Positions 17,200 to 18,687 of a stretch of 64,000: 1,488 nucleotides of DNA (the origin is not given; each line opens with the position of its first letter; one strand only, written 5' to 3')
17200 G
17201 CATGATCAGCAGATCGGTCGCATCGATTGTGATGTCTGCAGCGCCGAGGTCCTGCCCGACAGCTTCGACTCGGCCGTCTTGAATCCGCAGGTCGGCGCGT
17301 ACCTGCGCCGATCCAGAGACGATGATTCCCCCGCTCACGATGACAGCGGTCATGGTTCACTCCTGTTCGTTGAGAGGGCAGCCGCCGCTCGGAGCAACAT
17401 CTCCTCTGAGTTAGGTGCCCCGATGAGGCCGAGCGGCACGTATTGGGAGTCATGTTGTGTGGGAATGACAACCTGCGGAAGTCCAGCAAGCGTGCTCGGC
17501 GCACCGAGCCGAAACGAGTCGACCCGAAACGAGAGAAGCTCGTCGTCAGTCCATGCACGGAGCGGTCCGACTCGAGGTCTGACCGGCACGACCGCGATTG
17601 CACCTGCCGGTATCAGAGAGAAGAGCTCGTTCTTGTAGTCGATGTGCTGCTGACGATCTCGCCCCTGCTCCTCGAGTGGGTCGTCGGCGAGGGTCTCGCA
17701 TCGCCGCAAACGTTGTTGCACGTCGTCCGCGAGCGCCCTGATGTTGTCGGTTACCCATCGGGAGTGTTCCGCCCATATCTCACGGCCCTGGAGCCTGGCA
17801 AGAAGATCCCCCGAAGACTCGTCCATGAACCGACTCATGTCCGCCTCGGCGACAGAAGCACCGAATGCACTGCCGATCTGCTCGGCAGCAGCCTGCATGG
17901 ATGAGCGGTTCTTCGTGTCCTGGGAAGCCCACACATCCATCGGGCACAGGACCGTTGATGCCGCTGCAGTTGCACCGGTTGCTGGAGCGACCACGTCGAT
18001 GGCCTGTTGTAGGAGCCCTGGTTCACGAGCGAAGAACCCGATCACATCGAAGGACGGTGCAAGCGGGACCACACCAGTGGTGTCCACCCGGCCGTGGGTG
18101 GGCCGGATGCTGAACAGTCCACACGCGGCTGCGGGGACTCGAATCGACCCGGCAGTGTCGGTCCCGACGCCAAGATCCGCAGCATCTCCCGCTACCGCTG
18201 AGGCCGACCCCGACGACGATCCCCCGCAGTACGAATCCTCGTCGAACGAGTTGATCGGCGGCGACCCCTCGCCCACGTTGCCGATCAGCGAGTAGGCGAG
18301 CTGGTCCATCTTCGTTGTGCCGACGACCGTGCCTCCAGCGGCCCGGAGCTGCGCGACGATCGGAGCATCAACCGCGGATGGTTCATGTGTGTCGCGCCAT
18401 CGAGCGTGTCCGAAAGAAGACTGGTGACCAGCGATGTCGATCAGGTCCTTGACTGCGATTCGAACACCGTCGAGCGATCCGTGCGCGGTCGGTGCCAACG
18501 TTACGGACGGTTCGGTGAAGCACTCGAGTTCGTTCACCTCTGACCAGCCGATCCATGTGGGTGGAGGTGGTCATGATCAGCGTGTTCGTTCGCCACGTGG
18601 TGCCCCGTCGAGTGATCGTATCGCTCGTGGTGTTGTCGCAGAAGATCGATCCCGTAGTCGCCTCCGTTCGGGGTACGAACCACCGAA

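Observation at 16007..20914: Translationally coupled Ldh2 / DUF3500 / amidase / cyclic-amidohydrolase operon: candidate uncharacterised amide or ureide catabolic pathway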

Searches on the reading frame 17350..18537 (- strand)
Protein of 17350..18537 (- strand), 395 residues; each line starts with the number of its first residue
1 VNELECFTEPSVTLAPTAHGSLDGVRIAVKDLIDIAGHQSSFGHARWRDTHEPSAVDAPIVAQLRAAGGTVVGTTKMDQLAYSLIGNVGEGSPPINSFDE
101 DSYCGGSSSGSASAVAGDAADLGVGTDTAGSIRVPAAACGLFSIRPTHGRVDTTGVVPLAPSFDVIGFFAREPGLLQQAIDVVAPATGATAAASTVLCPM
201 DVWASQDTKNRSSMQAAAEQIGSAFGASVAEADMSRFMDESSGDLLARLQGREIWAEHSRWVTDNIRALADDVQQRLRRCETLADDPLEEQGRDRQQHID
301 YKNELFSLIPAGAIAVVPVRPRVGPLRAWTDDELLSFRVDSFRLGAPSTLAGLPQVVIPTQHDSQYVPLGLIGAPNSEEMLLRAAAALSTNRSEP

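Call 5: search_protein_families(library=pfam, proteins=[window:17350-18537:-])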
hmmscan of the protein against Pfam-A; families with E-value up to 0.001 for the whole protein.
window:17350-18537:- (395 aa): 1 family
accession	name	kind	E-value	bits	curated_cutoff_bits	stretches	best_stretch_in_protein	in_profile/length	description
PF01425.27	Amidase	-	4.5e-48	164.9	27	1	19-172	44-195/445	Amidase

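Call 6: search_protein_families(library=ncbifam, proteins=[window:17350-18537:-])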
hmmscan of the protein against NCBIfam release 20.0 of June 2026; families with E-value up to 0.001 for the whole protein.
window:17350-18537:- (395 aa): 26 families (the best 25 are shown)
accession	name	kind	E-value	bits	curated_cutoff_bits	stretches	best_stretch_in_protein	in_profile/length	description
NF006169.0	PRK08310.1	equivalog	2.4e-91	307.1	391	1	8-391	12-393/395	amidase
NF006631.0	PRK09201.1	equivalog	1.3e-45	156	461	1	18-185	68-234/466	AtzE family amidohydrolase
TIGR02715.1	amido_AtzE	subfamily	4.4e-44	151.2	425.75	1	18-185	61-227/452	AtzE family amidohydrolase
NF005460.0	PRK07056.1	subfamily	1.2e-43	149.7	447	1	15-388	67-449/457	amidase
NF004766.0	PRK06102.1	equivalog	9.3e-41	140.4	559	1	19-388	69-447/455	amidase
NF006043.0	PRK08186.1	subfamily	3.5e-39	134.7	487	1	18-193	65-237/600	allophanate hydrolase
NF005688.0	PRK07488.1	equivalog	2.7e-38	132.1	532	1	18-388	71-462/474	indoleacetamide hydrolase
NF004622.0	PRK05962.1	equivalog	7.9e-38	130.4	463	1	18-388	49-424/431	amidase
TIGR00132.1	gatA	equivalog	1.2e-36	126.5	481.1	1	20-175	56-209/466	Asp-tRNA(Asn)/Glu-tRNA(Gln) amidotransferase subunit GatA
TIGR02713.1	allophanate_hyd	equivalog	3.3e-36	124.9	511.05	1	21-189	31-196/563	allophanate hydrolase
NF005565.0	PRK07235.1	subfamily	5.4e-31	107.8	545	1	13-172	79-236/506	amidase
NF005687.0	PRK07487.1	subfamily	6.5e-28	97.7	428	1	18-152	69-201/468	amidase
NF004815.0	PRK06169.1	equivalog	9.9e-28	96.9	506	1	18-154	71-206/471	amidase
NF004816.0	PRK06170.1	equivalog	5e-26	91.4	503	1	17-194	71-253/493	amidase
NF006006.0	PRK08137.1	equivalog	5.8e-26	91.4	534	1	17-172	96-255/529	amidase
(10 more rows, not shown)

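Call 32: search_solved_structures(query=window:17350-18537:-, max_evalue=1e-20)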
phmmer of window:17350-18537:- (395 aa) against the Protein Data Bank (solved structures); distinct sequences matched with E-value up to 1e-20: 14.
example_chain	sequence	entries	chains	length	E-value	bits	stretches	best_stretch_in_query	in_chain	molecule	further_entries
4gyr_A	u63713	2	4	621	1.6e-28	103.6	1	14-171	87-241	Allophanate hydrolase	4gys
3kfu_E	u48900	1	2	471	2.1e-28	103.2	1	22-184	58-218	Glutamyl-tRNA(Gln) amidotransferase subunit A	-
6c62_A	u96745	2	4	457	1.9e-26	96.8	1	22-181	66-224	Biuret hydrolase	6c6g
3h0l_A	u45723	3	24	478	1.2e-25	94.2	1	22-207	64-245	Glutamyl-tRNA(Gln) amidotransferase subunit A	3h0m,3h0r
6dhv_A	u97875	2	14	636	1.6e-25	93.8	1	21-193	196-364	Fatty acid amide hydrolase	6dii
8eww_A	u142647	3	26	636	4.4e-25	92.3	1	21-193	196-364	Fatty acid amide hydrolase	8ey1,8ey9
2df4_A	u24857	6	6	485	1.2e-23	87.6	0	19-214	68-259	Glutamyl-tRNA(Gln) amidotransferase subunit A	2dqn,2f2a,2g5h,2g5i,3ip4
3a1k_A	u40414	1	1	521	1.4e-22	84.1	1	12-183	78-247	Amidase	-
3a1i_A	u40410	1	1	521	3.8e-22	82.6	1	12-183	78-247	Amidase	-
3al0_A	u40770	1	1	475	7.8e-22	81.6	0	17-171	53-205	Glutamyl-tRNA(Gln) amidotransferase subunit A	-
2gi3_A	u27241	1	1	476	7.8e-22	81.6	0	17-171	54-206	Glutamyl-tRNA(Gln) amidotransferase subunit A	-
4iss_A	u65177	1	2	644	1e-21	81.2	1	22-171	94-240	Allophanate Hydrolase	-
4ist_A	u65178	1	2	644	2.8e-21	79.8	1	22-171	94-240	Allophanate Hydrolase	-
5i8i_A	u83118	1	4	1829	4.1e-21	79.2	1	22-171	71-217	Urea Amidolyase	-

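Call 60: find_homologous_proteins(query=window:17350-18537:-)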
Query window:17350-18537:- (395 aa): 5017 proteins with E <= 0.001 among 8000 candidates; the best 120 are listed.
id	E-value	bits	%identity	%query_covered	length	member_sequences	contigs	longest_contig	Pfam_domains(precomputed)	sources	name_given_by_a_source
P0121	1.9e-256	869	99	100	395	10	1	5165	PF01425.27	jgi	-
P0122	2.1e-194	664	76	100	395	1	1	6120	PF01425.27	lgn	-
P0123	8.1e-149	514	60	100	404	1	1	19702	PF01425.27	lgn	-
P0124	5.2e-146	505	60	100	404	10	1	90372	PF01425.27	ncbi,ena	-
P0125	3.4e-141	489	58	100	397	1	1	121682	PF01425.27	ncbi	-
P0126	1.6e-140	487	59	99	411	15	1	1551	PF01425.27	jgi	jgi:amidase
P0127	4.1e-133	463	55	97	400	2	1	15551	PF01425.27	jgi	jgi:amidase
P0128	3.1e-127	443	53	97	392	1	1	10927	PF01425.27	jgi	jgi:amidase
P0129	3.3e-123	430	53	99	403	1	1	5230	PF01425.27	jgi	jgi:amidase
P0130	1.7e-122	428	52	98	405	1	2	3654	PF01425.27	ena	-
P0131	2.0e-119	418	53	98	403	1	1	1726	PF01425.27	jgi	-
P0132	4.7e-119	416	51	99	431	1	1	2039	PF01425.27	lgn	-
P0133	7.8e-119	416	52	98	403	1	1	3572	PF01425.27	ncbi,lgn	-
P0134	2.6e-117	411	53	98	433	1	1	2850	PF01425.27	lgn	-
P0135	3.6e-114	400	51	98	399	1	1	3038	PF01425.27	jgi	jgi:amidase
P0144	1.3e-110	389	51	95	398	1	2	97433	PF01425.27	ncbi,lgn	-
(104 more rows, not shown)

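Call 61: find_encoding_contigs(protein=P0124, flank=7000, max_places=1)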
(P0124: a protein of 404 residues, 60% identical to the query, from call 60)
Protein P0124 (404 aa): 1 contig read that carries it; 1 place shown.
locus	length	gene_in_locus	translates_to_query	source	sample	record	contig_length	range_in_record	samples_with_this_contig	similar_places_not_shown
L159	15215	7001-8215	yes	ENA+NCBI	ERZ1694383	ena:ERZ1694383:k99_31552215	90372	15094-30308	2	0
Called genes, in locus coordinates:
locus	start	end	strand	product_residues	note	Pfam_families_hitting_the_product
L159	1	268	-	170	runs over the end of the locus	PF13452:FAS1_DH_region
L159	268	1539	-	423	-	PF02771:Acyl-CoA_dh_N, PF02770:Acyl-CoA_dh_M, PF00441:Acyl-CoA_dh_1, PF08028:Acyl-CoA_dh_2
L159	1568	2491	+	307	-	PF04199:Cyclase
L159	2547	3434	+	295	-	PF03328:HpcH_HpaI, PF15617:C-C_Bond_Lyase (weak)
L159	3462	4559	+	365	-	PF01408:GFO_IDH_MocA, PF02894:GFO_IDH_MocA_C, PF22725:GFO_IDH_MocA_C3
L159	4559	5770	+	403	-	PF02515:CoA_transf_3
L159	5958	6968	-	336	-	PF04909:Amidohydro_2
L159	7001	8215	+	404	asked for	PF01425:Amidase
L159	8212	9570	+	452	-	PF01979:Amidohydro_1, PF07969:Amidohydro_3 (weak)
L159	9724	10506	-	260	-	PF09339:HTH_IclR, PF12802:MarR_2 (weak), PF25213:HVO_A0261_N (weak), PF01614:IclR_C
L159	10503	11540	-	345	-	PF02668:TauD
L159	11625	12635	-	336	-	PF00639:Rotamase (faint)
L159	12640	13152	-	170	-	PF02627:CMD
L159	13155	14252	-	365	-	PF04909:Amidohydro_2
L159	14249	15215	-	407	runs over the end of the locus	PF02515:CoA_transf_3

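Call 62: find_encoding_contigs(protein=P0127, flank=7000, max_places=1)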
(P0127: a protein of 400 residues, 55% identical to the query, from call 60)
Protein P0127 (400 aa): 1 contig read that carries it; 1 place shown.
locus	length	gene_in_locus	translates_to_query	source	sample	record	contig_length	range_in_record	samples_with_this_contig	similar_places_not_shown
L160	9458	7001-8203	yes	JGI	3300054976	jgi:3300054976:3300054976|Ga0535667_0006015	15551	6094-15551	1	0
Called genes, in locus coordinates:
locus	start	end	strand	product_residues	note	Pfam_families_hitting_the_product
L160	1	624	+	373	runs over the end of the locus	PF01408:GFO_IDH_MocA, PF02894:GFO_IDH_MocA_C, PF22725:GFO_IDH_MocA_C3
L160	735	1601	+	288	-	PF00378:ECH_1, PF16113:ECH_2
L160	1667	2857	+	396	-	PF01321:Creatinase_N, PF00557:Peptidase_M24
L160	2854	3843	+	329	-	PF01408:GFO_IDH_MocA, PF22725:GFO_IDH_MocA_C3, PF02894:GFO_IDH_MocA_C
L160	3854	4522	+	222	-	PF01738:DLH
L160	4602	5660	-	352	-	PF04909:Amidohydro_2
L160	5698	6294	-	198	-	PF02775:TPP_enzyme_C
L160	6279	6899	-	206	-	PF02776:TPP_enzyme_N (weak)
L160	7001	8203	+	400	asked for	PF01425:Amidase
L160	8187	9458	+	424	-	?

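Call 63: find_encoding_contigs(protein=P0144, flank=7000, max_places=1)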
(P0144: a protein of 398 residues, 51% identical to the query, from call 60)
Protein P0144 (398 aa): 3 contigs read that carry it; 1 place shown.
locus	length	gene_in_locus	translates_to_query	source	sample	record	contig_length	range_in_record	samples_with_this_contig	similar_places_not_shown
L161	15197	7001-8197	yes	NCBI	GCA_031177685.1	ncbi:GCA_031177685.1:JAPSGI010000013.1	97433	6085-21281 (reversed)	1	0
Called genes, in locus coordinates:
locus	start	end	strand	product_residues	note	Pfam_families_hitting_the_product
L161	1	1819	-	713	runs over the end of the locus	PF01578:Cytochrom_C_asm, PF16327:CcmF_C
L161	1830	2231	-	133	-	PF03100:CcmE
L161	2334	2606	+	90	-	-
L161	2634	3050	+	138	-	-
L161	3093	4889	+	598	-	-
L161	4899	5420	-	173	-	PF00857:Isochorismatase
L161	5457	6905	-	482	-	PF07690:MFS_1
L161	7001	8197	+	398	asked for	PF01425:Amidase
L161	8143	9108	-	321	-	PF00126:HTH_1, PF03466:LysR_substrate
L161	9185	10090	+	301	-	PF00892:EamA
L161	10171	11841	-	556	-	PF13091:PLDc_2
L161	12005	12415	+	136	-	-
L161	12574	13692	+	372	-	PF15902:Sortilin-Vps10 (faint), PF14870:PSII_BNR (weak)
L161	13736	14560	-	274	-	PF13489:Methyltransf_23 (weak), PF01209:Ubie_methyltran, PF13649:Methyltransf_25, PF13847:Methyltransf_31, PF08241:Methyltransf_11, PF08242:Methyltransf_12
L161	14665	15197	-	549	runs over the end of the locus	PF13424:TPR_12 (faint), PF13428:TPR_14 (faint), PF14559:TPR_19 (faint), PF04545:Sigma70_r4 (weak), PF08281:Sigma70_r4_2 (weak), PF00196:GerE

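Call 68: search_protein_families(library=ncbifam, proteins=[L160:5698-6294:-, L160:6279-6899:-, L160:8187-9458:+], max_evalue=1e-10)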
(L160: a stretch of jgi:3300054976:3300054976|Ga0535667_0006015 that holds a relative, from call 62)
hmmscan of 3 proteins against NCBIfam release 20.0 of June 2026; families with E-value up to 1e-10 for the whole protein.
L160:5698-6294:- (198 aa): 3 families
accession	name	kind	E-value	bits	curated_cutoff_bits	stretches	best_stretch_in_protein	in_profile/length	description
TIGR03297.1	Ppyr-DeCO2ase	equivalog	1.3e-24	86.9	312.5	1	5-173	170-337/360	phosphonopyruvate decarboxylase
NF004813.0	PRK06163.1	equivalog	2.6e-24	86.1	240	1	4-197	11-198/202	hypothetical protein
TIGR03846.1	sulfopy_beta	equivalog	3.1e-22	79.3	221.5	1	8-133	1-128/182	sulfopyruvate decarboxylase subunit beta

L160:6279-6899:- (206 aa): 2 families
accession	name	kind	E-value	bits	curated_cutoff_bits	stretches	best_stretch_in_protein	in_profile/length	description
TIGR03845.1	sulfopyru_alph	equivalog_domain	2.4e-20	73.1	147.95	1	51-201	6-155/160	sulfopyruvate decarboxylase subunit alpha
TIGR03297.1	Ppyr-DeCO2ase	equivalog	1.6e-15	57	312.5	1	57-200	1-149/360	phosphonopyruvate decarboxylase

L160:8187-9458:+ (424 aa): 33 families (the best 25 are shown)
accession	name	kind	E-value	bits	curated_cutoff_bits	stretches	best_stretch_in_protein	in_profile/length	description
TIGR03178.1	allantoinase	equivalog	3.2e-84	283.3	357.85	1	6-424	1-419/441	allantoinase AllB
NF004839.0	PRK06189.1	equivalog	4.8e-81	272.7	631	1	5-423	3-424/451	allantoinase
NF002668.0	PRK02382.1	equivalog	4.6e-80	269.4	452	1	20-413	11-395/436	dihydroorotase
TIGR02033.1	D-hydantoinase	equivalog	8.2e-73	245.9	393.25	1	8-423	2-430/454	dihydropyrimidinase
NF009941.0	PRK13404.1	subfamily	5.9e-72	242.8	647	1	6-422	5-436/478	dihydropyrimidinase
NF006559.0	PRK09060.1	equivalog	4.2e-67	226.4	482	1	1-423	1-415/444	dihydroorotase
NF058538.1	ergo_util_ErtD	equivalog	8.6e-67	225.9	600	1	6-424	2-423/446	hydantoin-5-propionate amidohydrolase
NF005751.0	PRK07575.1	equivalog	2.2e-66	224.2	529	1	14-422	12-412/440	dihydroorotase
TIGR00857.1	pyrC_multi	subfamily_domain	1.2e-65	222.1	279.05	1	22-424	5-403/412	dihydroorotase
NF058539.1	ergo_uti2_ErtD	equivalog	1.1e-62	212.4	650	1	9-423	5-423/449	hydantoin-5-propionate amidohydrolase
NF005960.0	PRK08044.1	equivalog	3.1e-62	210.7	688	1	6-423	4-426/453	allantoinase AllB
NF006688.0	PRK09236.1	equivalog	1.2e-55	189.1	535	1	7-423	4-419/444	dihydroorotase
NF006836.0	PRK09357.1-1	equivalog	2.1e-53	181.6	538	1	17-423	11-417/432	dihydroorotase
NF006841.0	PRK09357.2-2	equivalog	2.7e-53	181.2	640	1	20-423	16-410/421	dihydroorotase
NF006837.0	PRK09357.1-2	equivalog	3.2e-50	171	575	1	11-422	7-414/428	dihydroorotase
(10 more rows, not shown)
